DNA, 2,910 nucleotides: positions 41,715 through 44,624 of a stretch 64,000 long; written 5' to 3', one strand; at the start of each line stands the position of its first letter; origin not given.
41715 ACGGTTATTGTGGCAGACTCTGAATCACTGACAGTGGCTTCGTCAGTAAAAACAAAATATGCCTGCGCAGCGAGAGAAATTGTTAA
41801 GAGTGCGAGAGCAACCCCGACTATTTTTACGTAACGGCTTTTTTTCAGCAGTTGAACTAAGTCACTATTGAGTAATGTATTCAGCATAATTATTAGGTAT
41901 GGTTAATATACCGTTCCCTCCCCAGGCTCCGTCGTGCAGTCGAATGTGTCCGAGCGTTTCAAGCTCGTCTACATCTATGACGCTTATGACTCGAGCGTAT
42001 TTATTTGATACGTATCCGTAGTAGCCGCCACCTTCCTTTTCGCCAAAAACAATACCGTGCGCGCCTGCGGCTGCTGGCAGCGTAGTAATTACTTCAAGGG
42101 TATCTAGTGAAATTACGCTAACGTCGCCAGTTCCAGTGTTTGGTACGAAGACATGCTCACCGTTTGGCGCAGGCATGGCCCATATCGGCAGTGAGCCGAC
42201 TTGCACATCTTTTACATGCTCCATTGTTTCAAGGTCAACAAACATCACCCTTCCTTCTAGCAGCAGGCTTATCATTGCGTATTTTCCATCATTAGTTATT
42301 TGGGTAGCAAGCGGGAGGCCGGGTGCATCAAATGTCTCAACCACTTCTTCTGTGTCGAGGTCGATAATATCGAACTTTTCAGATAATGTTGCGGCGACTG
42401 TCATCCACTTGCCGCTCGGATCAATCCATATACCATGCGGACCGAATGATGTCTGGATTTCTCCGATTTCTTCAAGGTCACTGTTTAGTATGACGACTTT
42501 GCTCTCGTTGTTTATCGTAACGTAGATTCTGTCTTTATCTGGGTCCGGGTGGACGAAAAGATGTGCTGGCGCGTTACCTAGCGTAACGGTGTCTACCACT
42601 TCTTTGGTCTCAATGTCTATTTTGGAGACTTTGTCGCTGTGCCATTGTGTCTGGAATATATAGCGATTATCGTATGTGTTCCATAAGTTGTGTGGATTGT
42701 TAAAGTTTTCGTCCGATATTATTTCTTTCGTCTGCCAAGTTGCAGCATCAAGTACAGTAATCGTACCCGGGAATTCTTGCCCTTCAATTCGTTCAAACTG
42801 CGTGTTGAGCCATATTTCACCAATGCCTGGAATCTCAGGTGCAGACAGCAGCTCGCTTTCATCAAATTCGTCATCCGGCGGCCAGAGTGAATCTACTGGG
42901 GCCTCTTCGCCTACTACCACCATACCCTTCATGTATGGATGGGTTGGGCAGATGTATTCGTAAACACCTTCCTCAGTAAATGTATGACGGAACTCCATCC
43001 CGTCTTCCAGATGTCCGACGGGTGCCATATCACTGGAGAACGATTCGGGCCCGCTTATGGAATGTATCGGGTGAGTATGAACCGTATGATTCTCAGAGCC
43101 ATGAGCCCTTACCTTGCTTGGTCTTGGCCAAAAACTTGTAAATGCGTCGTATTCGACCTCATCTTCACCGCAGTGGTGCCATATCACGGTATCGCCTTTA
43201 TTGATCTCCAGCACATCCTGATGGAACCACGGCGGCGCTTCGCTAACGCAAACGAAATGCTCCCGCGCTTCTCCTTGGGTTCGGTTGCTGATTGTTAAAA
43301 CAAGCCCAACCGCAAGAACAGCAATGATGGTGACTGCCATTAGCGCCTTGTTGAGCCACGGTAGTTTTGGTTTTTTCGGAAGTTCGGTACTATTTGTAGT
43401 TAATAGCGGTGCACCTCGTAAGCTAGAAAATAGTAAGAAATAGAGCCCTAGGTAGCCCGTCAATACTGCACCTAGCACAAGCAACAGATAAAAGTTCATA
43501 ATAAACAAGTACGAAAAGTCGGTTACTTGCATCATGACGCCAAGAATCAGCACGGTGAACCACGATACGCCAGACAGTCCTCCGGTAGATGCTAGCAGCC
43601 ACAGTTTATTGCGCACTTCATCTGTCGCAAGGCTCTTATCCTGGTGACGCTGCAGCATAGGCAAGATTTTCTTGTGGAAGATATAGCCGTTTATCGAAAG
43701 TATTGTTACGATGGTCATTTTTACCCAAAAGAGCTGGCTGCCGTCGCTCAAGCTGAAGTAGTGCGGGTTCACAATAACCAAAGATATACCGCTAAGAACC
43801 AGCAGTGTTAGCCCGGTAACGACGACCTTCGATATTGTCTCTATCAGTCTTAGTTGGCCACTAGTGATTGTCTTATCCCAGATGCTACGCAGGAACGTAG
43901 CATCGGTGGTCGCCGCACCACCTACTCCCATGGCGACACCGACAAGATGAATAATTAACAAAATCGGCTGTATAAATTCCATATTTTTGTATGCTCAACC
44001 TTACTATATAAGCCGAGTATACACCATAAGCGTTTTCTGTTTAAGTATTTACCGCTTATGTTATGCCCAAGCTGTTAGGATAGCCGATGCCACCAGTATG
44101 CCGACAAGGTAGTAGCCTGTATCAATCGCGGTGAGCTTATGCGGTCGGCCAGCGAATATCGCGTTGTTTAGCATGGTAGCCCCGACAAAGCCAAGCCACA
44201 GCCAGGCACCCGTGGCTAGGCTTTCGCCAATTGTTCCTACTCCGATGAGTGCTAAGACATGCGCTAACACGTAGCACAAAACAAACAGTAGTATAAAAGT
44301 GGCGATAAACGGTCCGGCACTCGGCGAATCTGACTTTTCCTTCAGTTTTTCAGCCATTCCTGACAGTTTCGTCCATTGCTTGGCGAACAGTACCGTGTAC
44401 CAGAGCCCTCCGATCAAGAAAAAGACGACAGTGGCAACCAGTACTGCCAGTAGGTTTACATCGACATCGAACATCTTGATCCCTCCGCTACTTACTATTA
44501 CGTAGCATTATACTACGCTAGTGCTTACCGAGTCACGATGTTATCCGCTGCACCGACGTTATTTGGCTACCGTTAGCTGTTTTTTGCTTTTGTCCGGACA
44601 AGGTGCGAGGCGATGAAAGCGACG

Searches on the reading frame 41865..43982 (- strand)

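Call 11: search_protein_families(library=ncbifam, proteins=[window:41865-43982:-], max_evalue=0.00001)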
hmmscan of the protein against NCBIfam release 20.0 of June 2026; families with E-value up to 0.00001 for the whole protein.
window:41865-43982:- (705 aa): 9 families
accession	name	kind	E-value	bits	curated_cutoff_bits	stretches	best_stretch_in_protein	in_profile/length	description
TIGR03866.1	PQQ_ABC_repeats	subfamily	7.4e-27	94.2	287.3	2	406-593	21-205/310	PQQ-dependent catabolism-associated beta-propeller protein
NF052460.1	L-NosZ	equivalog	1e-25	90.2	700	1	407-595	66-256/480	clade III lactonase-type nitrous-oxide reductase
NF052340.1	hydrazine_beta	equivalog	5.1e-17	62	560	1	408-550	57-203/372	hydrazine synthase subunit beta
NF052342.1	hydrazine_BC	exception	4.7e-13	48.2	1250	1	434-571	87-232/690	hydrazine synthase subunit beta-gamma fusion subunit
TIGR02276.1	beta_rpt_yvtn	repeat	1.6e-12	47.2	27.85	0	438-475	2-39/42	beta-propeller repeat protein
NF052280.1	7_blade_YncE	equivalog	8.8e-08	31.3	400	0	407-572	151-316/338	7-bladed beta-propeller protein YncE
NF048007.1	MmpL3Stblzr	equivalog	5.6e-07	29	600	0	502-641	37-178/366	MmpL3/TtfA transport complex stabilizer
TIGR02657.1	amicyanin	equivalog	1.8e-06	28.2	110.2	1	301-357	28-82/83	amicyanin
TIGR04246.1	nitrous_NosZ_Gp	equivalog_domain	5.6e-06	24.9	625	0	505-540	264-299/578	Sec-dependent nitrous-oxide reductase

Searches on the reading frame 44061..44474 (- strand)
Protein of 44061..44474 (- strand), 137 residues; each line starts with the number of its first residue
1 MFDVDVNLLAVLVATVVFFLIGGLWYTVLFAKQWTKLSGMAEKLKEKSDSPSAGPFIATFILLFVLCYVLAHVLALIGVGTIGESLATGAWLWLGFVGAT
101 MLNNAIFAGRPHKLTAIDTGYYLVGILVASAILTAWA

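Call 73: search_protein_families(library=pfam, proteins=[window:44061-44474:-], max_evalue=0.001)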
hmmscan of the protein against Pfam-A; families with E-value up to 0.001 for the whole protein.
window:44061-44474:- (137 aa): 1 family
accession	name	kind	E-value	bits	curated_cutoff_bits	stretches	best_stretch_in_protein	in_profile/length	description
PF08570.15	DUF1761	-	5.5e-29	101.4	31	1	9-134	1-123/123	Protein of unknown function (DUF1761)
